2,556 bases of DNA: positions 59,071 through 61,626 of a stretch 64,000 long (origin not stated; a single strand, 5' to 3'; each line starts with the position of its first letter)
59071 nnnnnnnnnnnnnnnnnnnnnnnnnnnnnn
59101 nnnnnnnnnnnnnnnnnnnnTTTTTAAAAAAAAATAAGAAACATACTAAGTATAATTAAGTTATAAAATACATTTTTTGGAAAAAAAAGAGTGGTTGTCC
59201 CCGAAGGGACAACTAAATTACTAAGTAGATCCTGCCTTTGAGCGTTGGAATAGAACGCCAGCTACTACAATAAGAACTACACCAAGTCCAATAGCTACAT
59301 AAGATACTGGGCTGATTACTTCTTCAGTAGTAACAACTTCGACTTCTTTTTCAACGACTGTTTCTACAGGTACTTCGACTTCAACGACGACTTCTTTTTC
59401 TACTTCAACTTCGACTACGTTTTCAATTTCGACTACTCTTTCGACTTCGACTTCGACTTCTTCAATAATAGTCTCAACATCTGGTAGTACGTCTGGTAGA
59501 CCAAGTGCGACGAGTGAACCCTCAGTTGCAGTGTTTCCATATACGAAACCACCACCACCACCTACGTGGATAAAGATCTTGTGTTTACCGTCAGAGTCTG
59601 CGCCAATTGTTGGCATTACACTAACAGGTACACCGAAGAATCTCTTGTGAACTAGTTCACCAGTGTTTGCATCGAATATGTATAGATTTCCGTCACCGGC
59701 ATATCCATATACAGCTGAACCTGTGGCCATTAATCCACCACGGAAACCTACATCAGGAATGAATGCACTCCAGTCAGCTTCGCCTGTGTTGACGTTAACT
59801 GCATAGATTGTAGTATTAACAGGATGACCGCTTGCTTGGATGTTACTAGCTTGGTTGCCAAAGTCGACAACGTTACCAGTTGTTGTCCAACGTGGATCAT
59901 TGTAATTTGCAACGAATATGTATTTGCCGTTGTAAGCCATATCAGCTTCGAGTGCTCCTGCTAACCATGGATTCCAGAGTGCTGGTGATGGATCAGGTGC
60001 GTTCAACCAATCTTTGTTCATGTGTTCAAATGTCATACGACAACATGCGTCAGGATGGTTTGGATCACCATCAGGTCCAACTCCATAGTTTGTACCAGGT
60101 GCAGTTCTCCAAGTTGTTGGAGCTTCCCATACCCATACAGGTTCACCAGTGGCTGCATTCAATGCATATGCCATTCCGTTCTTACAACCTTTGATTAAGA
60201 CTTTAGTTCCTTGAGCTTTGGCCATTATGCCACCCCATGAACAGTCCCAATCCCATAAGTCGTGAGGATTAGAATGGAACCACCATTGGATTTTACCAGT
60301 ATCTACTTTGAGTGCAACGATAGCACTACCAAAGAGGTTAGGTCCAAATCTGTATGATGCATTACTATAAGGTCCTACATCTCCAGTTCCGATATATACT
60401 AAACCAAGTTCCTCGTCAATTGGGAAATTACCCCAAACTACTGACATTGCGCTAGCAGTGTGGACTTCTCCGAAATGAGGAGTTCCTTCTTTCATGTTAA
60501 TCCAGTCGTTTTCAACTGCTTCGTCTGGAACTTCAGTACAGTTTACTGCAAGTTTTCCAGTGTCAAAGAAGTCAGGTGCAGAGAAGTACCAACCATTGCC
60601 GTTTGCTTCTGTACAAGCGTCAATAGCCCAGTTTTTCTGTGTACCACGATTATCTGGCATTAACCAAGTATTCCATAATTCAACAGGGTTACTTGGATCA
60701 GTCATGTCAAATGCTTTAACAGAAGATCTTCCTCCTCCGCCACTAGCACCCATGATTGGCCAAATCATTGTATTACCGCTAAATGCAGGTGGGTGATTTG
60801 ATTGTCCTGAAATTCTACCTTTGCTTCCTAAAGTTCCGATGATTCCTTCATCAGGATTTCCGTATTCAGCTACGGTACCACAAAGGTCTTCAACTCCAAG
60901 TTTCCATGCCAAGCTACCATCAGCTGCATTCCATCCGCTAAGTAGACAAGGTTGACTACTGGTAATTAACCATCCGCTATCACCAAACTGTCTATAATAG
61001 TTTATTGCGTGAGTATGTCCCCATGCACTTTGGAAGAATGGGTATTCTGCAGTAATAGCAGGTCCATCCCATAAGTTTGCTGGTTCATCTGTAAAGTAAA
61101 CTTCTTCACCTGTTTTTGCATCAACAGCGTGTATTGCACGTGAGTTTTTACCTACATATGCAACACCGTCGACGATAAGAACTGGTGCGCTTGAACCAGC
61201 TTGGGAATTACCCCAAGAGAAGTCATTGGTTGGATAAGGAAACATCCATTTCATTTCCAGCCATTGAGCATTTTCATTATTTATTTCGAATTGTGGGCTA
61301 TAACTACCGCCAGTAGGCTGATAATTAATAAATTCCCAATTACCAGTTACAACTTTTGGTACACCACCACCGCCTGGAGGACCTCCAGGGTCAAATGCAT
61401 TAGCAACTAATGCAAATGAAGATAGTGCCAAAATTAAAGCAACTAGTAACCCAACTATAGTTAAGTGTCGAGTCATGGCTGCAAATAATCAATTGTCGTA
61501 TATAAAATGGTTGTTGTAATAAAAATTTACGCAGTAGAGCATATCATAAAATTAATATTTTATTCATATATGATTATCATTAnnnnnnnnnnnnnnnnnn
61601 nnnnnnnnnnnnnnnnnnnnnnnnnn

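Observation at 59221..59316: Conserved (I/V)SP(I/V/L)SY + TM helix + basic tail at the C-terminus of four paralogues: possible undescribed C-terminal sorting/anchoring signal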

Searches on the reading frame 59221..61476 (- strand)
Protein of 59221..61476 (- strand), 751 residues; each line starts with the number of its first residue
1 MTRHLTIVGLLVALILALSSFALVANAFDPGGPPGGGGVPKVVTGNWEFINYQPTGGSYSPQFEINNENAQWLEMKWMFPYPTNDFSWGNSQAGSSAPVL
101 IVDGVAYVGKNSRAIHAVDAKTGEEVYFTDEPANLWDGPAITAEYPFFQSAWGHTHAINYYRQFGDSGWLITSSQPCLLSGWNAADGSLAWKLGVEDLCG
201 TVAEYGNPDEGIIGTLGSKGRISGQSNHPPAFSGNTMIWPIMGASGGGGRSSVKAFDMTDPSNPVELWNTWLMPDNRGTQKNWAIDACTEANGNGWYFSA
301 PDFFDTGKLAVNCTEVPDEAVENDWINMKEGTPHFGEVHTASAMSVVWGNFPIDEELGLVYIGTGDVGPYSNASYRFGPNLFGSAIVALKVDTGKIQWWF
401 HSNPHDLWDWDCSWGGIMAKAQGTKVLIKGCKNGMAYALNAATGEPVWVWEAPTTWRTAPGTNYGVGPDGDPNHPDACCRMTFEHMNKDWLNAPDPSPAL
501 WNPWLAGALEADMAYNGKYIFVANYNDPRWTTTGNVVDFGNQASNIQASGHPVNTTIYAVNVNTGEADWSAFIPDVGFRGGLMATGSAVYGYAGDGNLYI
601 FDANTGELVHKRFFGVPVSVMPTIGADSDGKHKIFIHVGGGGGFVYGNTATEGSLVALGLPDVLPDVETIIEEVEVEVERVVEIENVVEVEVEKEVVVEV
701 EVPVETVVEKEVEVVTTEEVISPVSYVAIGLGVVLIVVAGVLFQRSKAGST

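Call 10: search_protein_families(library=ncbifam, proteins=[window:59221-61476:-], max_evalue=1)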
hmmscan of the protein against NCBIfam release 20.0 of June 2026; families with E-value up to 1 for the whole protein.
window:59221-61476:- (751 aa): 5 families
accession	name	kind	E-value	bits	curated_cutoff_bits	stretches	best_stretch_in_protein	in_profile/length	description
TIGR04528.1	acido_non_PQQ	subfamily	3.3e-29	102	650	2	343-635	202-481/493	acido-empty-quinoprotein group A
TIGR03075.1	PQQ_enz_alc_DH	subfamily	4.9e-28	98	480.05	2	346-642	235-530/530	PQQ-dependent dehydrogenase, methanol/ethanol family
TIGR03074.1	PQQ_membr_DH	subfamily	7.8e-23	80.2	832.65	2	334-448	383-502/783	membrane-bound PQQ-dependent dehydrogenase, glucose/quinate/shikimate family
NF008351.0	PRK11138.1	equivalog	2.2e-06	26.4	423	2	84-178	101-193/394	outer membrane protein assembly factor BamB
TIGR03300.1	assembly_YfgL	equivalog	1.6e-05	23.7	285.2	1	375-451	57-132/377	outer membrane protein assembly factor BamB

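Call 11: search_protein_families(library=pfam, proteins=[window:59221-61476:-], max_evalue=0.01)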
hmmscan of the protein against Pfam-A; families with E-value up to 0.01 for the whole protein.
window:59221-61476:- (751 aa): 3 families
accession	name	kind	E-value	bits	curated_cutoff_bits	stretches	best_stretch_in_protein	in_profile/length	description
PF01011.28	PQQ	-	5.6e-30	105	26.7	2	342-461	225-350/595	Glucose/ethanol/alcohol dehydrogenase, beta-propeller domain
PF13360.13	PQQ_2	-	2.2e-09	37.8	27.6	0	555-620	3-67/233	Outer membrane protein assembly factor BamB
PF13570.13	Beta-prop_ACSF4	-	2.4e-05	24.4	133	0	556-627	72-144/329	Beta-alanine-activating enzyme, beta-propeller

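Call 16: find_homologous_proteins(query=window:59221-61476:-, max_evalue=1e-10)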
Query window:59221-61476:- (751 aa): 345 proteins with E <= 1e-10 among 8000 candidates; the best 120 are listed.
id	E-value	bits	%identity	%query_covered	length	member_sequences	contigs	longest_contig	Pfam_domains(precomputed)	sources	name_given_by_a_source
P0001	0.0e+0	1612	90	99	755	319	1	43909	PF01011.29,PF13360.14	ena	-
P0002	0.0e+0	1386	79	98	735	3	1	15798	PF01011.29,PF13360.14,PF13570.14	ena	-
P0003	0.0e+0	1288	71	100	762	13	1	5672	PF01011.29,PF13360.14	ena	-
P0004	0.0e+0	1287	71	100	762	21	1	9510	PF01011.29,PF13360.14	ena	-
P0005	0.0e+0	1181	69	99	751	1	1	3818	PF01011.29,PF13360.14,PF13570.14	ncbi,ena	-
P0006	0.0e+0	1058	97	62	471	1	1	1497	PF01011.29,PF13360.14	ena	-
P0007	1.2e-290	985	54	99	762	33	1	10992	PF01011.29,PF13360.14,PF13570.14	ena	-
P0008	1.1e-284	965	55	99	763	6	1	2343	PF01011.29,PF13360.14,PF13570.14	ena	-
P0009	8.1e-273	926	55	99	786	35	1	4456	PF01011.29,PF13360.14,PF13570.14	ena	-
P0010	4.6e-265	900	52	99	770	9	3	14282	PF01011.29,PF13360.14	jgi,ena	jgi:glucose dehydrogenase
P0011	3.3e-261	887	53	98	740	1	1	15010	PF01011.29,PF13360.14,PF13570.14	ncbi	-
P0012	2.6e-251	854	49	91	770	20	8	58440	PF01011.29,PF13360.14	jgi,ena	-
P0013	9.8e-244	829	51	100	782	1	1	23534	PF01011.29,PF13360.14,PF13570.14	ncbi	-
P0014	1.0e-243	829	51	99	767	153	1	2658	PF01011.29,PF13360.14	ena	-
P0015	1.1e-237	809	50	96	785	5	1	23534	PF01011.29,PF13360.14,PF13570.14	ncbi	-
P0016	1.7e-236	805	52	95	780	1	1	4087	PF01011.29,PF13360.14,PF13570.14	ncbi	-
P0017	2.0e-235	802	49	100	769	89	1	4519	PF01011.29,PF13360.14,PF13570.14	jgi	-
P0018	4.4e-230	784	50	99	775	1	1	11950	PF01011.29,PF13360.14,PF13570.14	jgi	-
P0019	8.5e-229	780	49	99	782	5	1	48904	PF01011.29,PF13360.14,PF13570.14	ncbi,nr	ncbi:MAG: PQQ-binding-like beta-propeller repeat protein [Thaumarchaeota archaeon]|nr:PQQ-binding-li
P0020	1.3e-228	779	50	94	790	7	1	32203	PF01011.29,PF13360.14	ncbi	-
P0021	2.1e-228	779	49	99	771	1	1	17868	PF01011.29,PF13360.14,PF13570.14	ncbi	-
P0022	2.1e-226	772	46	100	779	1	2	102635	PF01011.29,PF13360.14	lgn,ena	-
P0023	1.6e-224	766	49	96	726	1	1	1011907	PF01011.29,PF13360.14,PF13570.14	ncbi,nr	ncbi:MAG: hypothetical protein FJ358_05615, partial [Thaumarchaeota archaeon]|nr:hypothetical protei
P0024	2.0e-224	766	49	96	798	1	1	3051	PF01011.29,PF13360.14,PF13570.14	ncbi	-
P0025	1.4e-220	753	49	96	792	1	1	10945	PF01011.29,PF13360.14,PF13570.14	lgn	-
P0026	3.3e-220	752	48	99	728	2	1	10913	PF01011.29,PF13360.14,PF13570.14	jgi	-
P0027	8.4e-214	730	48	99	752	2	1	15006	PF01011.29,PF13360.14,PF13570.14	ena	-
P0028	3.0e-213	729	47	94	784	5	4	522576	PF01011.29,PF13360.14,PF13570.14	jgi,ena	-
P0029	2.2e-211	722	47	97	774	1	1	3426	PF01011.29,PF13360.14,PF13570.14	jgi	-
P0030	3.7e-207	708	47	93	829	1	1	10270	PF01011.29,PF07774.20,PF13360.14,PF13570.14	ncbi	-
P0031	1.2e-206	707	46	99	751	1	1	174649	PF01011.29,PF13360.14,PF13570.14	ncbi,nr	ncbi:MAG: PQQ-binding-like beta-propeller repeat protein [Thaumarchaeota archaeon]|nr:PQQ-binding-li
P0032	1.2e-204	700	47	94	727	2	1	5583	PF01011.29,PF13360.14,PF13570.14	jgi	-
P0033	1.5e-203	696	48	93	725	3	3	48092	PF01011.29,PF13360.14,PF13570.14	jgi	jgi:outer membrane protein assembly factor BamB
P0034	2.6e-203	696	46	99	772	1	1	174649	PF01011.29,PF13360.14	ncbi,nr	ncbi:MAG: PQQ-binding-like beta-propeller repeat protein [Thaumarchaeota archaeon]|nr:PQQ-binding-li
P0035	1.2e-198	680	45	99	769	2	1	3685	PF01011.29,PF13360.14,PF13570.14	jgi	-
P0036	8.5e-194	664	45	99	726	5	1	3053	PF01011.29,PF13360.14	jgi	-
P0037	2.1e-191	656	44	99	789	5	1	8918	PF01011.29,PF13360.14,PF13570.14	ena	-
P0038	2.0e-190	653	44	99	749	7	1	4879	PF01011.29,PF13360.14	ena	-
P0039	9.1e-190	651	45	94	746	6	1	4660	PF01011.29,PF13360.14,PF13570.14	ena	-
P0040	2.8e-188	646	46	85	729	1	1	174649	PF01011.29,PF13360.14,PF13570.14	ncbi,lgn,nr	ncbi:MAG: PQQ-binding-like beta-propeller repeat protein [Thaumarchaeota archaeon]|nr:PQQ-binding-li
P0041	6.3e-188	645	44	93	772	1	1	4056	PF01011.29,PF13360.14,PF13570.14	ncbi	-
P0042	1.1e-187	644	43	99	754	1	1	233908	PF01011.29,PF13360.14,PF13570.14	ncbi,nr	ncbi:MAG: PQQ-binding-like beta-propeller repeat protein [Thaumarchaeota archaeon]|nr:PQQ-binding-li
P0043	3.1e-181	623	43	100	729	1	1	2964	PF01011.29,PF13360.14,PF13570.14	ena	-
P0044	7.0e-181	622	47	82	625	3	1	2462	PF01011.29,PF13360.14,PF13570.14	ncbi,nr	ncbi:MAG: PQQ-binding-like beta-propeller repeat protein, partial [Thaumarchaeota archaeon]|nr:PQQ-b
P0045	1.8e-179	617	48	81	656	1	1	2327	PF01011.29,PF13360.14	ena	-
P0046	2.0e-177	610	44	93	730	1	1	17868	PF01011.29,PF13360.14,PF13570.14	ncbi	-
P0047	5.2e-174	599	46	87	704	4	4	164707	PF01011.29,PF13360.14,PF13570.14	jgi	-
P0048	2.1e-169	584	42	91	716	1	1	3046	PF01011.29,PF13360.14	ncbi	-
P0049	2.2e-166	574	41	93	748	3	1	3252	PF01011.29,PF13360.14,PF13570.14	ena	-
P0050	1.2e-163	565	42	91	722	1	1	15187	PF01011.29,PF13360.14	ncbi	-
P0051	2.8e-87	312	33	82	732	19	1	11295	PF01011.29,PF13360.14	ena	-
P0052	1.7e-79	286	32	99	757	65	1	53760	PF01011.29,PF13360.14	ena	-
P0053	5.5e-78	281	33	98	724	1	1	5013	PF01011.29,PF13360.14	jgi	jgi:quinohemoprotein ethanol dehydrogenase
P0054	9.1e-65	237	32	88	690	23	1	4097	PF01011.29,PF07774.20,PF13360.14,PF13570.14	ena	-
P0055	7.7e-21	92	29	16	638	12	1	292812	PF01011.29,PF13360.14,PF13570.14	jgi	-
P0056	1.5e-20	91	24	35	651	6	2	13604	PF01011.29,PF07774.20,PF13360.14,PF13570.14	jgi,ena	-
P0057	3.8e-20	90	27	37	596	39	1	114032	PF01011.29,PF13360.14,PF13570.14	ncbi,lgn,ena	-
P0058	8.1e-20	89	34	15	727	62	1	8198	PF01011.29,PF13360.14,PF13442.12,PF00034.27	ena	-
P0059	9.7e-20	89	26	77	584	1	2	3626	PF01011.29,PF13360.14,PF13570.14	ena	-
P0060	1.3e-19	88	26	77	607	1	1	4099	PF01011.29,PF13360.14,PF13570.14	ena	-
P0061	1.8e-19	88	38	13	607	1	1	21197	PF01011.29,PF13360.14,PF13570.14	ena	-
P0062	4.2e-19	86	26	37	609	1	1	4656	PF01011.29,PF07774.20,PF13360.14,PF13570.14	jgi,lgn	jgi:alcohol dehydrogenase (cytochrome c)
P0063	4.2e-19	86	26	37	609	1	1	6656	PF01011.29,PF07774.20,PF13360.14,PF13570.14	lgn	-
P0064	4.4e-19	86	26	37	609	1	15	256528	PF01011.29,PF07774.20,PF13360.14,PF13570.14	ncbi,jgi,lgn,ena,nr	ncbi:MAG TPA: hypothetical protein EYQ30_04420 [Gammaproteobacteria bacterium]|jgi:alcohol dehydroge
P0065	4.4e-19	86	26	37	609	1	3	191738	PF01011.29,PF07774.20,PF13360.14,PF13570.14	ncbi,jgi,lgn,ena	jgi:alcohol dehydrogenase (cytochrome c)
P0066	4.6e-19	86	26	37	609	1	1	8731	PF01011.29,PF07774.20,PF13360.14,PF13570.14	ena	-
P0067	9.3e-19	85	39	14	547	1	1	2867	PF01011.29,PF13360.14,PF13570.14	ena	-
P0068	9.8e-19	85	40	13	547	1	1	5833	PF01011.29,PF13360.14,PF13570.14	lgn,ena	-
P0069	1.1e-18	85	40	13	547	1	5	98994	PF01011.29,PF13360.14,PF13570.14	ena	-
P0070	1.2e-18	85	38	16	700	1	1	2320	PF01011.29,PF13360.14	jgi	jgi:quinoprotein glucose dehydrogenase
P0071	1.2e-18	85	26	37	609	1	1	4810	PF01011.29,PF07774.20,PF13360.14,PF13570.14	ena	-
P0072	1.3e-18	85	26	37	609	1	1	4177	PF01011.29,PF07774.20,PF13360.14,PF13570.14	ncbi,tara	tara:strand:- start:392 stop:2221 length:1830 start_codon:yes stop_codon:yes gene_type:complete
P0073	1.4e-18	85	40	13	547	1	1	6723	PF01011.29,PF13360.14,PF13570.14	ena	-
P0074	1.5e-18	85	40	13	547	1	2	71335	PF01011.29,PF13360.14,PF13570.14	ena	-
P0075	1.6e-18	84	40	13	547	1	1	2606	PF01011.29,PF13360.14,PF13570.14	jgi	-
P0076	1.7e-18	84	26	37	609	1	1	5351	PF01011.29,PF07774.20,PF13360.14,PF13570.14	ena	-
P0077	1.8e-18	84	40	13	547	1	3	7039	PF01011.29,PF13360.14,PF13570.14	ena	-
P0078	2.2e-18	84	27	53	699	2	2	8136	PF01011.29,PF13360.14,PF13570.14,PF25293.2,PF13442.12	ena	-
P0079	5.2e-18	83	26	37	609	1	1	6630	PF01011.29,PF07774.20,PF13360.14,PF13570.14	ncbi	-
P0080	6.6e-18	82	39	13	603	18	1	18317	PF01011.29,PF13360.14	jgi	jgi:glucose dehydrogenase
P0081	8.0e-18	82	26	44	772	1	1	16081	PF01011.29,PF13360.14,PF13570.14,PF13442.12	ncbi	-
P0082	9.4e-18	82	39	14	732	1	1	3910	PF01011.29,PF13360.14,PF13442.12,PF00034.27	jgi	-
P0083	1.0e-17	82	39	15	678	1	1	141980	PF01011.29,PF13360.14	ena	-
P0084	1.4e-17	81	41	13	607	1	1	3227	PF01011.29,PF13360.14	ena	-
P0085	3.1e-17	80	38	14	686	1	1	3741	PF01011.29,PF13360.14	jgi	jgi:quinoprotein glucose dehydrogenase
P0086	5.8e-17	79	39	15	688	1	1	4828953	PF01011.29,PF13360.14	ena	-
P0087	8.0e-17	79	32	19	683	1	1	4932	PF01011.29,PF13360.14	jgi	jgi:glucose dehydrogenase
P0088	8.6e-17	79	33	15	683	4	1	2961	PF01011.29,PF13360.14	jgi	jgi:glucose dehydrogenase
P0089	9.3e-17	79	33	21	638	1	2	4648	PF01011.29,PF13360.14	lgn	-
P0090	1.5e-16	78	34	15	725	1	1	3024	PF01011.29,PF07774.20,PF13360.14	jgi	-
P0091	1.6e-16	78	31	17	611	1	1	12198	PF01011.29,PF13360.14,PF13570.14,PF13442.12,PF00034.27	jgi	jgi:alcohol dehydrogenase (cytochrome c)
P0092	1.7e-16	78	32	23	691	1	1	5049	PF01011.29,PF13360.14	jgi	jgi:quinoprotein glucose dehydrogenase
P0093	1.8e-16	78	34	15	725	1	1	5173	PF01011.29,PF13360.14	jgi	jgi:glucose dehydrogenase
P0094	1.8e-16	78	28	37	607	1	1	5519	PF01011.29,PF13360.14,PF13570.14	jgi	-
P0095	1.9e-16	78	34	15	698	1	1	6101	PF01011.29,PF13360.14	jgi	jgi:quinoprotein glucose dehydrogenase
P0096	2.1e-16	77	30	15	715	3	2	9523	PF01011.29,PF13360.14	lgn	-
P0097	2.2e-16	77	25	46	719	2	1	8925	PF01011.29,PF13360.14,PF13570.14,PF13442.12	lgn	-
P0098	2.2e-16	77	28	39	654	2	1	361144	PF01011.29,PF07774.20,PF13360.14,PF13570.14,PF25293.2,PF13442.12,PF00034.27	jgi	-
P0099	2.3e-16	77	40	13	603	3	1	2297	PF01011.29,PF13360.14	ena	-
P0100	3.0e-16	77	33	25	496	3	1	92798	PF01011.29,PF13360.14,PF13570.14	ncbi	-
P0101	3.1e-16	77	32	23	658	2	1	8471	PF01011.29,PF13360.14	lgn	-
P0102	3.4e-16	77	36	17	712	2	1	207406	PF01011.29,PF13360.14,PF13442.12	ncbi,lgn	-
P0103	3.4e-16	77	32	19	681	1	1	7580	PF01011.29,PF13360.14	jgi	-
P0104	3.6e-16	77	34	15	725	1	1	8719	PF01011.29,PF07774.20,PF13360.14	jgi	jgi:quinoprotein glucose dehydrogenase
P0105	3.7e-16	77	28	46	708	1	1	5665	PF01011.29,PF13360.14,PF13570.14,PF13442.12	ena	-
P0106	4.4e-16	76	39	14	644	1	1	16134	PF01011.29,PF13360.14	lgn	-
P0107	4.4e-16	76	41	14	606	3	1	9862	PF01011.29,PF13360.14,PF25292.1,PF13570.14,PF25293.2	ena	-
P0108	6.3e-16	76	26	42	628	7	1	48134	PF01011.29,PF13360.14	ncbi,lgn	-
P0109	6.6e-16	76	28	38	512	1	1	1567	PF01011.29,PF07774.20,PF13360.14,PF13570.14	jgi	jgi:alcohol dehydrogenase (cytochrome c)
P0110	9.8e-16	75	31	15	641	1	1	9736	PF01011.29,PF07774.20,PF13360.14,PF13570.14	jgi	jgi:quinoprotein glucose dehydrogenase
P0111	1.1e-15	75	28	39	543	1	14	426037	PF01011.29,PF13360.14,PF13570.14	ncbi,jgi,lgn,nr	ncbi:MAG TPA: PQQ-dependent dehydrogenase, methanol/ethanol family [Porticoccaceae bacterium]|jgi:al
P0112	1.2e-15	75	39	13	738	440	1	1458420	PF01011.29,PF13360.14,PF13570.14,PF13442.12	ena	-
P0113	1.2e-15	75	36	13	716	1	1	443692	PF01011.29,PF13360.14,PF13570.14,PF13442.12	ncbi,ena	-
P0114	1.3e-15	75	43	14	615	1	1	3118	PF01011.29,PF13360.14,PF13570.14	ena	-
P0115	1.5e-15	75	31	20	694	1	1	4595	PF01011.29,PF13360.14,PF13442.12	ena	-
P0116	1.7e-15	74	34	15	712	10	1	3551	PF01011.29,PF13360.14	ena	-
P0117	1.8e-15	74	23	88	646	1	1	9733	PF01011.29,PF13360.14,PF13570.14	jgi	jgi:quinoprotein glucose dehydrogenase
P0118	1.9e-15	74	33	17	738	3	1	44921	PF01011.29,PF07774.20,PF13360.14,PF13570.14,PF13442.12,PF00034.27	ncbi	-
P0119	2.4e-15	74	34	15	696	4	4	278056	PF01011.29,PF13360.14,PF13442.12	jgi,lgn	-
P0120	2.7e-15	74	28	46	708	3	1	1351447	PF01011.29,PF13360.14,PF13570.14,PF13442.12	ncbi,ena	-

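Call 24: find_related_loci(query=window:59221-61476:-, collection=genome_contigs, flank=10000)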
Query window:59221-61476:- (751 aa) in genome_contigs; peptide patterns used: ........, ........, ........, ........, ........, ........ (x = any residue, [..] = any of these).
34 stretches matched a pattern; 9 encode a relative of the query (tblastn E <= 1e-3); 9 distinct loci.
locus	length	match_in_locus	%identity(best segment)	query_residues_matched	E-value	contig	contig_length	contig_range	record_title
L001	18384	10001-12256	94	1-751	0e+0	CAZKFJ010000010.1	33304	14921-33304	MAG TPA_asm: uncultured Nitrosopumilales archaeon isolate binchicken_co46_310 genome assembly, contig: NODE_2292_length_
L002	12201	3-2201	72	30-748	0e+0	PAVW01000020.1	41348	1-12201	MAG: Thaumarchaeota archaeon isolate SAT139 MHASMcontig_808063, whole genome shotgun sequence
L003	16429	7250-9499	91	1-747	0e+0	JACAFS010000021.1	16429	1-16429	MAG: Thaumarchaeota archaeon isolate ASW8_bin1 ASW8bin1_21, whole genome shotgun sequence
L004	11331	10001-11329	92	1-443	0e+0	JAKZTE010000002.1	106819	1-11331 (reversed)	MAG: Nitrososphaerales archaeon isolate Langseth_MAG_00051 Langseth_MAG_00051_000000000002, whole genome shotgun sequenc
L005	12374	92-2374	57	1-748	0e+0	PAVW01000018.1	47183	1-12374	MAG: Thaumarchaeota archaeon isolate SAT139 169236, whole genome shotgun sequence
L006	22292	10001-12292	52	1-748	0e+0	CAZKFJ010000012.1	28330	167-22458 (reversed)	MAG TPA_asm: uncultured Nitrosopumilales archaeon isolate binchicken_co46_310 genome assembly, contig: NODE_2939_length_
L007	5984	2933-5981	52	1-748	0e+0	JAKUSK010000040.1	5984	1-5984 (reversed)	MAG: Nitrososphaerales archaeon isolate ALOHA_A2.5_79 A2.5-Nitrososphaerales-4_40, whole genome shotgun sequence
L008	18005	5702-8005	52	1-747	0e+0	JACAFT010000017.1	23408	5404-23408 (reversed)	MAG: Thaumarchaeota archaeon isolate ASW2_bin45 ASW2bin45_17, whole genome shotgun sequence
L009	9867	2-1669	53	215-748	5e-151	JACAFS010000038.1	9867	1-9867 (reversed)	MAG: Thaumarchaeota archaeon isolate ASW8_bin1 ASW8bin1_38, whole genome shotgun sequence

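Call 45: search_protein_families(library=pfam, proteins=[L005:2746-3342:-, L005:11649-12374:+, L008:3272-5227:+], max_evalue=0.1)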
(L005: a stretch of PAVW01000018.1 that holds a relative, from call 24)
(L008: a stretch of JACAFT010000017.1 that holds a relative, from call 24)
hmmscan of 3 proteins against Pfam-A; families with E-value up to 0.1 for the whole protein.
L005:2746-3342:- (198 aa): 2 families
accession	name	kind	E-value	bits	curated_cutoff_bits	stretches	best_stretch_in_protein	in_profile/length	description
PF01066.26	CDP-OH_P_transf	-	1.5e-11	45.4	22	1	26-158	3-125/152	CDP-alcohol phosphatidyltransferase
PF09679.15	TraQ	-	0.056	14.1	25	0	16-87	4-70/94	Type-F conjugative transfer system pilin chaperone (TraQ)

L005:11649-12374:+ (242 aa): 1 family
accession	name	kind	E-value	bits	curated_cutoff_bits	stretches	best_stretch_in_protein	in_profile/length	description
PF00924.24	MS_channel_2nd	-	5.7e-08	33.2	20.2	1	182-242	1-59/68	Mechanosensitive ion channel, beta-domain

L008:3272-5227:+ (651 aa): 0 families

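Call 58: find_encoding_contigs(protein=P0028, flank=10000, max_places=2)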
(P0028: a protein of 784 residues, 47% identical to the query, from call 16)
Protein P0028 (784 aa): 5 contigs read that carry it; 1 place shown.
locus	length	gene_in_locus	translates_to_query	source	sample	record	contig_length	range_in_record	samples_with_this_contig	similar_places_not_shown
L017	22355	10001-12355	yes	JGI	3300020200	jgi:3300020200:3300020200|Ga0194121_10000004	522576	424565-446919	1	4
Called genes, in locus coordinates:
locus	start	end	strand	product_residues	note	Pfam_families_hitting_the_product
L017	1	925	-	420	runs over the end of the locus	PF00368:HMG-CoA_red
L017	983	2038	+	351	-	PF04007:DUF354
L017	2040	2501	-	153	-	PF00127:Copper-bind (faint), PF13473:Cupredoxin_1 (weak)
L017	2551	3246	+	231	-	PF08713:DNA_alkylation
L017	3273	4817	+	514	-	PF02885:Glycos_trans_3N, PF00591:Glycos_transf_3, PF10011:DUF2254 (weak), PF07831:PYNP_C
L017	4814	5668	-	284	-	PF02749:QRPTase_N, PF01729:QRPTase_C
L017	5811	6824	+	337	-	PF00208:ELFV_dehydrog (weak), PF03447:NAD_binding_3, PF00742:Homoserine_dh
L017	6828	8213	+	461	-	PF00696:AA_kinase, PF13840:ACT_7, PF01842:ACT (weak), PF22468:ACT_9, PF01842:ACT, PF13840:ACT_7, PF22468:ACT_9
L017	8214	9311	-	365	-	PF03193:RsgA_GTPase (faint), PF00350:Dynamin_N (faint), PF01926:MMR_HSR1, PF02421:FeoB_N, PF16897:MMR_HSR1_Xtn, PF02824:TGS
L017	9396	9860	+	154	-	-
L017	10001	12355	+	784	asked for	PF01011:PQQ, PF13360:PQQ_2, PF13570:Beta-prop_ACSF4 (faint), PF01011:PQQ, PF13360:PQQ_2 (weak)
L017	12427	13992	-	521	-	PF13231:PMT_2 (weak)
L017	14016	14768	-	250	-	PF13480:Acetyltransf_6 (weak), PF00583:Acetyltransf_1 (weak), PF13508:Acetyltransf_7 (weak)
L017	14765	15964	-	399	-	PF01921:tRNA-synt_1f (faint), PF01406:tRNA-synt_1e, PF09334:tRNA-synt_1g (weak), PF00133:tRNA-synt_1, PF09334:tRNA-synt_1g (weak), PF09190:DALR_2 (weak)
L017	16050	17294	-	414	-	PF12704:MacB_PCD, PF02687:FtsX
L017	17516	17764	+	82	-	-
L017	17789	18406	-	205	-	-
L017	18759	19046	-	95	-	-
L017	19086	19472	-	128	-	-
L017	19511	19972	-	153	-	PF00578:AhpC-TSA, PF08534:Redoxin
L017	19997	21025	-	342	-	-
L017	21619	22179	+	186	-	PF14382:ECR1_N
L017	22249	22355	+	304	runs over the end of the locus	PF01063:Aminotran_4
